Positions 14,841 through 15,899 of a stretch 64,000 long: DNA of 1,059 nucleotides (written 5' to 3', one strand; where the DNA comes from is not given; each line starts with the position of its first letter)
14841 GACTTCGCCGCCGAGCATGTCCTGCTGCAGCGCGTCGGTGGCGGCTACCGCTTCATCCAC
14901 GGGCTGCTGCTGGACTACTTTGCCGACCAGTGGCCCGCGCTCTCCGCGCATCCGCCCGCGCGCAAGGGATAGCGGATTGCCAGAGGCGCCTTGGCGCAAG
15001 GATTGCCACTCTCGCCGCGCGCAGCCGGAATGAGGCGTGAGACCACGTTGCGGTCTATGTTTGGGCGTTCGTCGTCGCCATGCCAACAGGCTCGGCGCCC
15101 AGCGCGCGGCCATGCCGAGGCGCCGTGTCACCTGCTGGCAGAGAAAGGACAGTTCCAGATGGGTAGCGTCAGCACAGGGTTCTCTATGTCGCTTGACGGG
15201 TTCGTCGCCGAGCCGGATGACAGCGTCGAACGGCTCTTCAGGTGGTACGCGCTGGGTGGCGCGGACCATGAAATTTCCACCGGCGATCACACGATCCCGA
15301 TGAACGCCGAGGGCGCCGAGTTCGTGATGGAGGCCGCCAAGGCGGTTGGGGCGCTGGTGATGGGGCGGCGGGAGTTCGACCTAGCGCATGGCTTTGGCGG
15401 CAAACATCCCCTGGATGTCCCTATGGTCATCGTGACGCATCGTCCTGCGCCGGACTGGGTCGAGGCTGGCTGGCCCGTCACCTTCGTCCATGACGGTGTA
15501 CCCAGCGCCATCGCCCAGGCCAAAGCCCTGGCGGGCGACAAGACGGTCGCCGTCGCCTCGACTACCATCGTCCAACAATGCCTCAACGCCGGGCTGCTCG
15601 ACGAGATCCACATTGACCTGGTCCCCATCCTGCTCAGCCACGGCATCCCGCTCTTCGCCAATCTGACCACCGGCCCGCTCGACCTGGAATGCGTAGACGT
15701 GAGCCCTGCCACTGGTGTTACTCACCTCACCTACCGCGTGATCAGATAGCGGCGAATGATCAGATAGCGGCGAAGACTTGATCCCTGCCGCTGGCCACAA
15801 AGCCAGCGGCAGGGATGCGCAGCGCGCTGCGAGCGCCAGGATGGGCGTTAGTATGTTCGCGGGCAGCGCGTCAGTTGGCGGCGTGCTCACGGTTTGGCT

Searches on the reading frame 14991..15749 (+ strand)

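Call 105: search_protein_families(library=pfam, proteins=[window:14991-15749:+], max_evalue=0.001)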
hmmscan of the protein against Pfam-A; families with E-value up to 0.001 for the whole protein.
window:14991-15749:+ (252 aa): 1 family
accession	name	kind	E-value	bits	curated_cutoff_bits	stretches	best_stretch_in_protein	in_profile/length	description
PF01872.23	RibD_C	-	4.1e-05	23.9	24.1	1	64-222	7-173/197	RibD C-terminal domain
